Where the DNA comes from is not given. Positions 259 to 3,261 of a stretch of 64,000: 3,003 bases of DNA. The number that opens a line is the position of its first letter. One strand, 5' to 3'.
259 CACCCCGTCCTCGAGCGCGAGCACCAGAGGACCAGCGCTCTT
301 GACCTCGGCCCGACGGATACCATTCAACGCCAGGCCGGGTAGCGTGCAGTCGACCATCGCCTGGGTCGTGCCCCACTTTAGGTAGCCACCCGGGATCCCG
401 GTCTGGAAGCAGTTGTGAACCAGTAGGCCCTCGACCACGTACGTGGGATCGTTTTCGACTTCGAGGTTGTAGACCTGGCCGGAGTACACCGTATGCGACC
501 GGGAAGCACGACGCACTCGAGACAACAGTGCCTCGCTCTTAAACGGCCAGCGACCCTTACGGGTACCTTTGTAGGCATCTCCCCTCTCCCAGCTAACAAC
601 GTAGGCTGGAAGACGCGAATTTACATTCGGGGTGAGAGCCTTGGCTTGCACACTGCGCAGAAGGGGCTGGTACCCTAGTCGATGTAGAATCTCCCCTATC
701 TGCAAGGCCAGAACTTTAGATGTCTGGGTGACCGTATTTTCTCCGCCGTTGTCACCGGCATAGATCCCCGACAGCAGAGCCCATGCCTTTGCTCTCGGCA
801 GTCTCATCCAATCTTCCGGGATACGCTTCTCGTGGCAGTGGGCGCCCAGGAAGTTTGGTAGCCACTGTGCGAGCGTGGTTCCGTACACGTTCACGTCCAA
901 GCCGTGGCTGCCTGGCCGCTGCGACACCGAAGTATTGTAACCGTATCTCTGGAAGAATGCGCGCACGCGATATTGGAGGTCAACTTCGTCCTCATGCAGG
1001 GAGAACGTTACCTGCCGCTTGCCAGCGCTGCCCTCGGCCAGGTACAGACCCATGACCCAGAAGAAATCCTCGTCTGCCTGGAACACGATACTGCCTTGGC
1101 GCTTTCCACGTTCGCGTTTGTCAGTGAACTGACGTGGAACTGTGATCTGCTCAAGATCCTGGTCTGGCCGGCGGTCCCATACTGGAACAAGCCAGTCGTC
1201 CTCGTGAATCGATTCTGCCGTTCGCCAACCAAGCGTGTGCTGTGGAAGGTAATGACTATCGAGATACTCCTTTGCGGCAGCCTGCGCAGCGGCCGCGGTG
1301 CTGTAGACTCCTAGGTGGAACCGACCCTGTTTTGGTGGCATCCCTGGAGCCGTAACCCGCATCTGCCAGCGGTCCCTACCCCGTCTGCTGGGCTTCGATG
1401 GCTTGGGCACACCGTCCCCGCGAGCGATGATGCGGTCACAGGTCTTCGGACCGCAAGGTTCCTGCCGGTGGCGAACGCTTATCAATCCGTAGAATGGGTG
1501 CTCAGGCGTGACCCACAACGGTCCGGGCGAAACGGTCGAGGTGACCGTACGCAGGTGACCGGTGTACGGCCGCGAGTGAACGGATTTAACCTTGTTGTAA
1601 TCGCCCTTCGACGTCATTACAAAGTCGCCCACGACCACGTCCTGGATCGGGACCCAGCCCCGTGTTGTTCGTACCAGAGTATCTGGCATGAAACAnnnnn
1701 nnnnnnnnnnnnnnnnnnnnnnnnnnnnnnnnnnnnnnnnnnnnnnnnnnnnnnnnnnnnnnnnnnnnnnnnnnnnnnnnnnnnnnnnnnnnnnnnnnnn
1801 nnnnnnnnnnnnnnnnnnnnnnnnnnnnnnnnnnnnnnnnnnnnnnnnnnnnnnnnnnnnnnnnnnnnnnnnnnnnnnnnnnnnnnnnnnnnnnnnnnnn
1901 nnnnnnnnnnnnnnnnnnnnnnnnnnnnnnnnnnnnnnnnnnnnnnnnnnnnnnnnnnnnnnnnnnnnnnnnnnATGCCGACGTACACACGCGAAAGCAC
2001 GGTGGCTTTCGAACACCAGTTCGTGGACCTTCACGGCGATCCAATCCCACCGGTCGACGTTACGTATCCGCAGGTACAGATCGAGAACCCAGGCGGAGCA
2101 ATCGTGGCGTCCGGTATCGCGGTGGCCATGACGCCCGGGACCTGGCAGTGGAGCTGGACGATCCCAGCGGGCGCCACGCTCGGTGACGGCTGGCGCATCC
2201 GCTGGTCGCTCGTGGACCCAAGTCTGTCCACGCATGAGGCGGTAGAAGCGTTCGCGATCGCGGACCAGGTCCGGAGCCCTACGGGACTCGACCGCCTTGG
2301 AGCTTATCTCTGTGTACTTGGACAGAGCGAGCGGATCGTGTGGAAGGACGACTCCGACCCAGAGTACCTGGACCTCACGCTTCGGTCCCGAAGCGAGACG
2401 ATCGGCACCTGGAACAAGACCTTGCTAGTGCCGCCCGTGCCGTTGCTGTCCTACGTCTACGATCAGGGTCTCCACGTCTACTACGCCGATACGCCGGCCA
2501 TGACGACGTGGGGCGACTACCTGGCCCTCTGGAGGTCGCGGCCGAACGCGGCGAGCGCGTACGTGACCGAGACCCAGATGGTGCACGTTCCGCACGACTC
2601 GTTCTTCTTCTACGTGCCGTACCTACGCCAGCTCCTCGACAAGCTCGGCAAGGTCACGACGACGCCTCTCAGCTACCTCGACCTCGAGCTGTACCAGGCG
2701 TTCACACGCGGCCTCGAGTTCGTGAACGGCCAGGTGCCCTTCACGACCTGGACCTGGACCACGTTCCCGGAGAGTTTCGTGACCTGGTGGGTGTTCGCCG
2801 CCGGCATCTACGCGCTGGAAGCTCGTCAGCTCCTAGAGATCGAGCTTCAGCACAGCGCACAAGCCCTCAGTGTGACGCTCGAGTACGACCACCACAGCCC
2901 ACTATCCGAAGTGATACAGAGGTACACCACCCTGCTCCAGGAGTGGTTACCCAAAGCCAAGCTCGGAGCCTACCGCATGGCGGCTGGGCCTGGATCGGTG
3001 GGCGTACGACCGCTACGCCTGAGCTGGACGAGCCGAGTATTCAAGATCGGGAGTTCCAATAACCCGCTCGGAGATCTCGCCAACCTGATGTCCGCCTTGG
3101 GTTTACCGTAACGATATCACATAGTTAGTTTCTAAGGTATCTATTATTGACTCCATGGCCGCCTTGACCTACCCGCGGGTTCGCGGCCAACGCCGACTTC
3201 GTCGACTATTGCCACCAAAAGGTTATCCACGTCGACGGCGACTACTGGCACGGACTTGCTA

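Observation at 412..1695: A gene missing from the ORF track carries a 428-codon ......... intein that splits a zinc-ribbon motif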

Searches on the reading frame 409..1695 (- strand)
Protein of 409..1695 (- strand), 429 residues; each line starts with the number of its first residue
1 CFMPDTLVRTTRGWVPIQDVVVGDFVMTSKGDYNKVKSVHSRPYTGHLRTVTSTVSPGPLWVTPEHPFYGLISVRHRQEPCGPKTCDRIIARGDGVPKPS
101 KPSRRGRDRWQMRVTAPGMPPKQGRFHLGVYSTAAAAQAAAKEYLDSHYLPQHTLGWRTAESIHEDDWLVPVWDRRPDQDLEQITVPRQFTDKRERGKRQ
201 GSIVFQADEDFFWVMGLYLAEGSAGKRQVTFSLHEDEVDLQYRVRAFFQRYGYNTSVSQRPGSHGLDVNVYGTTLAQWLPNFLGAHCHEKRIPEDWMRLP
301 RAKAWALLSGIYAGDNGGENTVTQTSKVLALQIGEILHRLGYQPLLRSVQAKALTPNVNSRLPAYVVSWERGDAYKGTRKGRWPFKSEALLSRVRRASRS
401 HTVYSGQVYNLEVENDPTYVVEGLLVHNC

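Call 24: search_solved_structures(query=window:409-1695:-, max_evalue=1, show_alignments=2)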
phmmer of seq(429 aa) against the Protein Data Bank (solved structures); distinct sequences matched with E-value up to 1: 6.
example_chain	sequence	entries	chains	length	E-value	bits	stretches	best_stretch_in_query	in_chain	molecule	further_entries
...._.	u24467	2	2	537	0.011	17.7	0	257-364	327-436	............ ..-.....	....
6bs8_A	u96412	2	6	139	0.63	11.9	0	5-36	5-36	Replicative DNA helicase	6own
6ait_A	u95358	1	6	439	0.67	11.8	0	176-236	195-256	Beta-barrel assembly-enhancing protease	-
6sar_A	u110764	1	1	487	0.88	11.4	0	176-236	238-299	Beta-barrel assembly-enhancing protease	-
28jr_F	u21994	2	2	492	0.9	11.4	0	176-236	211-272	Beta-barrel assembly-enhancing protease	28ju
28jq_F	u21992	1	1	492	0.9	11.4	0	176-236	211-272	Beta-barrel assembly-enhancing protease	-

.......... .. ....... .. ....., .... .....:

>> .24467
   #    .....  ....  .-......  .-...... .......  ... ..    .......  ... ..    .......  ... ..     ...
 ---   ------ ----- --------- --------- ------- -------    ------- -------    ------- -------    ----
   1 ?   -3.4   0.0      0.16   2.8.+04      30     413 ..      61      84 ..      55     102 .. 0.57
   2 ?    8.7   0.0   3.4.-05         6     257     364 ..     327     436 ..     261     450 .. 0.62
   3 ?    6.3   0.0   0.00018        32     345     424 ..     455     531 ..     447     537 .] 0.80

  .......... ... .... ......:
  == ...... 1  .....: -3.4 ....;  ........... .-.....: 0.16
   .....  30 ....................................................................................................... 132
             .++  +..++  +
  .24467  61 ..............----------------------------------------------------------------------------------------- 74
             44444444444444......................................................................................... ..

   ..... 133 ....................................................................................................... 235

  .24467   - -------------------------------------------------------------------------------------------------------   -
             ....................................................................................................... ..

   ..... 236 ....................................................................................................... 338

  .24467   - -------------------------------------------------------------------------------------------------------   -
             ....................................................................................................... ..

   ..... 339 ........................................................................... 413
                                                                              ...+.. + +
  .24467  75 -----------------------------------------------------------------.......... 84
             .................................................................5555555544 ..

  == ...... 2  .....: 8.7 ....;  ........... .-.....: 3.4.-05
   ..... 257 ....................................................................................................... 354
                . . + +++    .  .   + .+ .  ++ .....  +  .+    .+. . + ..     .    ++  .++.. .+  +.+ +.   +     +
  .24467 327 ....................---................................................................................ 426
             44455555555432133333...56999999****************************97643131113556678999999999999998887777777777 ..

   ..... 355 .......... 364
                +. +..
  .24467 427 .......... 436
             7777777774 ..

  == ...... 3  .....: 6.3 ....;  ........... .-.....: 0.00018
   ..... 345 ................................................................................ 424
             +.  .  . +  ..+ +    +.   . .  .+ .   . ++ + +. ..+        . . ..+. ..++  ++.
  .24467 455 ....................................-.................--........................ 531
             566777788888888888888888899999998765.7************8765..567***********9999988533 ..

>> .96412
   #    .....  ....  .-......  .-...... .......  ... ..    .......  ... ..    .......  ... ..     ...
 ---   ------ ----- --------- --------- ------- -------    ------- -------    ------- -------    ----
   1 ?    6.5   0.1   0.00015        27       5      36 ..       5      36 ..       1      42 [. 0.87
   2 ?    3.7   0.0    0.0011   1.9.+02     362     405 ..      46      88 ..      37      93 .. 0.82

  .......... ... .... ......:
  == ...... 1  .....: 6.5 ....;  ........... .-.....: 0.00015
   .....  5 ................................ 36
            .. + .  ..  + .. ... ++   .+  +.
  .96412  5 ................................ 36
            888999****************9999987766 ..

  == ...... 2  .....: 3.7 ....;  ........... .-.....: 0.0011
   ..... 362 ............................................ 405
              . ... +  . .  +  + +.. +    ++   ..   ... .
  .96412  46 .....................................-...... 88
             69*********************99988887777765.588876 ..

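Call 43: find_homologous_proteins(query=window:412-1695:-, max_evalue=0.001)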
Query seq(428 aa) (428 aa): 12 proteins with E <= 0.001 among 5589 candidates.
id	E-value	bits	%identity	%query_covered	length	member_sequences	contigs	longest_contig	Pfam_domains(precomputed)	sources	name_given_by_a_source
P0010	1.8e-298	1007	100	100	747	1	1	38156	PF13403.12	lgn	-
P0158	4.6e-98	347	45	100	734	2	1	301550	PF07591.16,PF13403.12,PF14890.12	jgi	jgi:hypothetical protein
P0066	1.9e-87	312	41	100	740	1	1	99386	PF13403.12,PF14890.12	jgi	jgi:hypothetical protein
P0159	2.9e-69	252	36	100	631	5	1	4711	PF07591.16,PF14528.12,PF13403.12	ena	-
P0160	1.3e-68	250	36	100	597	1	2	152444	PF07591.16,PF13403.12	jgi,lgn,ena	jgi:hypothetical protein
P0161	2.7e-60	222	35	100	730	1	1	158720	PF13403.12,PF14890.12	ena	-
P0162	2.3e-58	216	34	100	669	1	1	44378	PF14528.12,PF13403.12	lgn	-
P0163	8.1e-20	89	30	53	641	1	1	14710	PF00112.30,PF14528.12,PF08239.18,PF14890.12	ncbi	-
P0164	1.9e-11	61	26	100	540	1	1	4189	PF00037.33,PF14528.12,PF12838.13,PF14890.12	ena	-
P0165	1.0e-7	49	25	54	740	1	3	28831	PF00145.24,PF13403.12,PF14890.12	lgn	-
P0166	1.9e-4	38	27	54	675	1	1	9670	PF05204.20,PF14528.12,PF13403.12,PF14890.12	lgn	-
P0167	3.3e-4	38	33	25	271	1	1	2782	PF14528.12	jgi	-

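Call 65: search_dna_similar(query=window:412-1695:-, collection=phages, mode=protein, max_rows=25, max_evalue=0.001)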
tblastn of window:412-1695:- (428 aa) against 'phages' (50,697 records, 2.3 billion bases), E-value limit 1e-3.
Records with a match: 59; places in all: 59; records where one place covers at least 80% of the query: 0.
Best place of each record, by identity: <60% 59.
By first word of the organism name: Erwinia 48; Staphylococcus 2; Dickeya 2; Brevibacterium 2; Eggerthella 1; EBPR 1; uncultured 1; Yersinia 1; Bacteriophage 1.
By host as written in the record: Erwinia amylovora 43; - 3; Homo sapiens 2; Erwinia amylovora 1/79 2; Dickeya solani MK10 2; Erwinia amylovora strain phiEa100 ATCC 29780 2; Brevibacterium fuscum NRRL B-14687 SEA 2; Eggerthella lenta DSM 2243 1; and 2 more.
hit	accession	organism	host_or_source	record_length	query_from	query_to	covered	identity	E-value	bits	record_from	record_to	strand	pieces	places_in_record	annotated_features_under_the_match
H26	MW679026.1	Eggerthella phage LE2-3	Eggerthella lenta DSM 2243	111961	144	428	67%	26.3%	4e-11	71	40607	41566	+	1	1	portal protein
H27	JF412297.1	EBPR siphovirus 2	-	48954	1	428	52%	32.9%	5e-4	96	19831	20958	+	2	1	gp44: methylase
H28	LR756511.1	uncultured phage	metagenomic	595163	205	428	52%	24.7%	3e-5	52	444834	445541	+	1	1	record has no annotation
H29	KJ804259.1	Staphylococcus phage 6ec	Homo sapiens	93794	156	352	46%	22.1%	7e-6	54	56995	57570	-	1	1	DNA polymerase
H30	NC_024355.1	Staphylococcus phage 6ec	Homo sapiens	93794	156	352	46%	22.1%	7e-6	54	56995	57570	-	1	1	DNA polymerase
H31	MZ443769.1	Erwinia phage pEp_SNUABM_52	Erwinia amylovora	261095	1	117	27%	35.5%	8e-9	64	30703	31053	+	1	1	hypothetical protein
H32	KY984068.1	Erwinia phage vB_EamM_Y3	Erwinia amylovora 1/79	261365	1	117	27%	35.5%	8e-9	64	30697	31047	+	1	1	DNA-cytosine methyltransferase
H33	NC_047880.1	Erwinia phage vB_EamM_Y3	Erwinia amylovora 1/79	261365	1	117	27%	35.5%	8e-9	64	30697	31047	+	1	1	DNA-cytosine methyltransferase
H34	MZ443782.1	Erwinia phage pEa_SNUABM_16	Erwinia amylovora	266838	1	114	27%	35.3%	1e-6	57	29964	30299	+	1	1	hypothetical protein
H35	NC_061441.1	Erwinia phage pEa_SNUABM_16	Erwinia amylovora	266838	1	114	27%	35.3%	1e-6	57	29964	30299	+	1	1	hypothetical protein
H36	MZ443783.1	Erwinia phage pEa_SNUABM_28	Erwinia amylovora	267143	1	114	27%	35.3%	1e-6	57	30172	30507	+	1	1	hypothetical protein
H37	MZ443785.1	Erwinia phage pEa_SNUABM_22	Erwinia amylovora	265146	1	114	27%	35.3%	1e-6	57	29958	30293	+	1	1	hypothetical protein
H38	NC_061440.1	Erwinia phage pEa_SNUABM_22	Erwinia amylovora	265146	1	114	27%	35.3%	1e-6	57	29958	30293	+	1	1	hypothetical protein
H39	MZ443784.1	Erwinia phage pEa_SNUABM_18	Erwinia amylovora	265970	1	114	27%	35.3%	1e-6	57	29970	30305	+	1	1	hypothetical protein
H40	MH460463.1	Dickeya phage vB_DsoM_AD1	Dickeya solani MK10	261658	1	108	25%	36.6%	8e-7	58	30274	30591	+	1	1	putative DNA-cytosine methyltransferase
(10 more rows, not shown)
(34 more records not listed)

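Call 73: predict_structure(alignment_id=A4)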
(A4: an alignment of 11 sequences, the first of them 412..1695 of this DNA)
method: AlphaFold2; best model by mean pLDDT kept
length: 428 residues; sequences in the alignment: 11
mean_pLDDT: 85.0   pTM: 0.82
mean pLDDT of the five models: 85.0, 84.6, 84.2, 83.5, 82.0
residues with pLDDT >= 90: 225; 70-90: 131; 50-70: 58; < 50: 14
segments of 3 or more residues with pLDDT < 50: 353-359
pLDDT, mean of each block of 10 residues (from residue 1): 95 96 96 96 96 91 96 64 69 61 77 72 76 85 69 83 90 91 92 60 93 96 92 92 96 93 89 92 89 95 96 80 89 93 85 48 80 53 75 91 94 95 95
secondary structure, 60 per line:
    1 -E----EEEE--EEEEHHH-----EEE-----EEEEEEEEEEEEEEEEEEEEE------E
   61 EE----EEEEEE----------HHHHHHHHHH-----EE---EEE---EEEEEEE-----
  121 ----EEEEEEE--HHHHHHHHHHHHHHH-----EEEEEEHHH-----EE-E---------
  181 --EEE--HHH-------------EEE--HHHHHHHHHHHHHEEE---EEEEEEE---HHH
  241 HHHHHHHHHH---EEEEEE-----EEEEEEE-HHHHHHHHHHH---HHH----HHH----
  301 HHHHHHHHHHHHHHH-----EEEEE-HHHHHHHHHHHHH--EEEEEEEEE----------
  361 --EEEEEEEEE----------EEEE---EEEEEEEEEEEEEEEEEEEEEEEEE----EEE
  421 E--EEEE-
elements in order: E7-10 E13-16 E25-27 E33-53 E60-62 E67-72 H83-92 E103-105 E109-115 E125-131 H134-148 E154-159 E183-185 E204-206 H209-221 E222-224 E228-234 H238-250 E254-259 E265-271 H273-283 H301-315 E321-325 H327-339 E342-350 E363-371 E382-385 E389-413 E418-421 E424-427

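Call 75: fold_search(model_id=the predicted structure, library=pdb)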
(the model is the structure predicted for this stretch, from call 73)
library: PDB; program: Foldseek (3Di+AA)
matches with E <= 10: 638; with E <= 0.001: 51
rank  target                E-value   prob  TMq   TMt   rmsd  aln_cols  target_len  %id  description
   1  1vde_A                1.9e-16  1.00  0.47  0.47  11.3       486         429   14  PI-SCEI, A HOMING ENDONUCLEASE WITH PROTEIN SPLICING ACTIVITY (released 1998-04-08)
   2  1ef0_A                1.9e-15  1.00  0.46  0.46  11.5       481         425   13  CRYSTAL STRUCTURE OF PI-SCEI MINIPRECURSOR (released 2000-06-07)
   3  7qsu                  3.9e-15  1.00  0.59  0.68   6.0       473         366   14  Crystal structure of homing endonuclease-associated TliVMA intein (C1A, d333-339) (released 2022-03-30)
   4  1jva_B                7.3e-15  1.00  0.47  0.46  10.8       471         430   14  CRYSTAL STRUCTURE OF THE VMA1-DERIVED ENDONUCLEASE BEARING THE N AND C EXTEIN PROPEPTIDES (released 2002-08-29)
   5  1vde_B                8.6e-15  1.00  0.48  0.48  11.2       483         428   13  PI-SCEI, A HOMING ENDONUCLEASE WITH PROTEIN SPLICING ACTIVITY (released 1998-04-08)
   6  1lwt_A                1.9e-14  1.00  0.43  0.42  11.2       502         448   13  Crystal structure of the intein homing endonuclease PI-SceI bound to its substrate DNA (Ca2+ free) (released 2002-09-27)
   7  1lws_A                3.5e-14  1.00  0.47  0.47  11.0       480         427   14  Crystal structure of the intein homing endonuclease PI-SceI bound to its recognition sequence (released 2002-09-27)
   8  7qss                  3.7e-14  1.00  0.60  0.59   6.6       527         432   14  Crystal structure of homing endonuclease-associated TliVMA intein (C1A) (released 2022-03-30)
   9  1dfa                  7.8e-14  1.00  0.45  0.47  11.3       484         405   13  CRYSTAL STRUCTURE OF PI-SCEI IN C2 SPACE GROUP (released 1999-12-08)
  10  1jva_A                7.8e-14  1.00  0.45  0.45  11.1       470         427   14  CRYSTAL STRUCTURE OF THE VMA1-DERIVED ENDONUCLEASE BEARING THE N AND C EXTEIN PROPEPTIDES (released 2002-08-29)
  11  1um2_A                1.3e-13  1.00  0.45  0.46  11.0       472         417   14  Crystal Structure of the Vma1-Derived Endonuclease with the Ligated Extein Segment (released 2004-09-22)
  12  1um2_B                2.0e-13  1.00  0.47  0.48  10.5       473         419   14  Crystal Structure of the Vma1-Derived Endonuclease with the Ligated Extein Segment (released 2004-09-22)
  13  1ef0_B                7.0e-13  1.00  0.44  0.47  10.7       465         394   13  CRYSTAL STRUCTURE OF PI-SCEI MINIPRECURSOR (released 2000-06-07)
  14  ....                  9.3e-13  1.00  0.52  0.43  26.3       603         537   12  Crystal structure of intein homing endonuclease II (released 2006-04-18)
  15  7qst                  1.3e-12  1.00  0.53  0.62   7.3       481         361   12  Crystal structure of homing endonuclease-associated PhoVMA intein (C1A) (released 2022-03-30)
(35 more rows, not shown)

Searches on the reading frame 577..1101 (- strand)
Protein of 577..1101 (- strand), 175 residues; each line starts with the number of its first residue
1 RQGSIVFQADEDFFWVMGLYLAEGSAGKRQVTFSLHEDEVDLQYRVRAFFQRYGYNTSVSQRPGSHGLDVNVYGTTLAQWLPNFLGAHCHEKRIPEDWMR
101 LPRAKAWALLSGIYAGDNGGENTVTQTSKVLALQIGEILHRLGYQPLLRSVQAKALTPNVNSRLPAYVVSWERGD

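Call 25: search_protein_families(library=pfam, proteins=[window:577-1101:-], max_evalue=10)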
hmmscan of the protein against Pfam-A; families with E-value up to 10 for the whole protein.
seq(175 aa): 1 family
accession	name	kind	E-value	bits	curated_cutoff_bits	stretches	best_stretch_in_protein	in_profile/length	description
PF14528.11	LAGLIDADG_3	-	0.00036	21.2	22.5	2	16-66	7-61/82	LAGLIDADG-like domain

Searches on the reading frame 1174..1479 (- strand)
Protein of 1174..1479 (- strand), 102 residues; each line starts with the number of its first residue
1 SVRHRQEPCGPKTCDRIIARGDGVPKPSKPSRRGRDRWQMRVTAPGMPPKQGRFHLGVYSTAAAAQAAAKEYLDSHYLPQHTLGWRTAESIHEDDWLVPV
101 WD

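Call 25: search_protein_families(library=pfam, proteins=[window:1174-1479:-], max_evalue=10)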
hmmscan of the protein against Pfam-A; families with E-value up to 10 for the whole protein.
seq(102 aa): 1 family
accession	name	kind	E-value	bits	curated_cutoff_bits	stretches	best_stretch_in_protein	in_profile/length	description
PF13356.12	Arm-DNA-bind_3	-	0.03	14.9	27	1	34-74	30-68/83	Arm DNA-binding domain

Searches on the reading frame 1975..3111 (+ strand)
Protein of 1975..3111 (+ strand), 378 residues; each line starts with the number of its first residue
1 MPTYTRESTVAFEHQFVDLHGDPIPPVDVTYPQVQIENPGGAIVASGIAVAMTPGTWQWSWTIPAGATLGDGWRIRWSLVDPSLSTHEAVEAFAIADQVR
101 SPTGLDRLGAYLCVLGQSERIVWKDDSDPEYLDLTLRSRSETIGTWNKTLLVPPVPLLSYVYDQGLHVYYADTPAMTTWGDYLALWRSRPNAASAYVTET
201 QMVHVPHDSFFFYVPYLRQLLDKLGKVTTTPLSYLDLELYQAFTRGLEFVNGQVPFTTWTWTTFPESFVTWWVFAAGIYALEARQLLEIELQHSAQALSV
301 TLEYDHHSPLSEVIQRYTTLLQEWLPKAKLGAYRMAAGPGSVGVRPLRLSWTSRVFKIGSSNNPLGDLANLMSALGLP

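Call 51: search_protein_families(library=phrogs, proteins=[window:1975-3111:+], max_evalue=0.01)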
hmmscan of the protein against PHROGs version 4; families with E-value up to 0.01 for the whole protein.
window:1975-3111:+ (378 aa): 1 family
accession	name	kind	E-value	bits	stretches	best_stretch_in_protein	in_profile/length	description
phrog_17327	-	connector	2.3e-10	40.9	1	231-366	249-386/405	head-tail connector protein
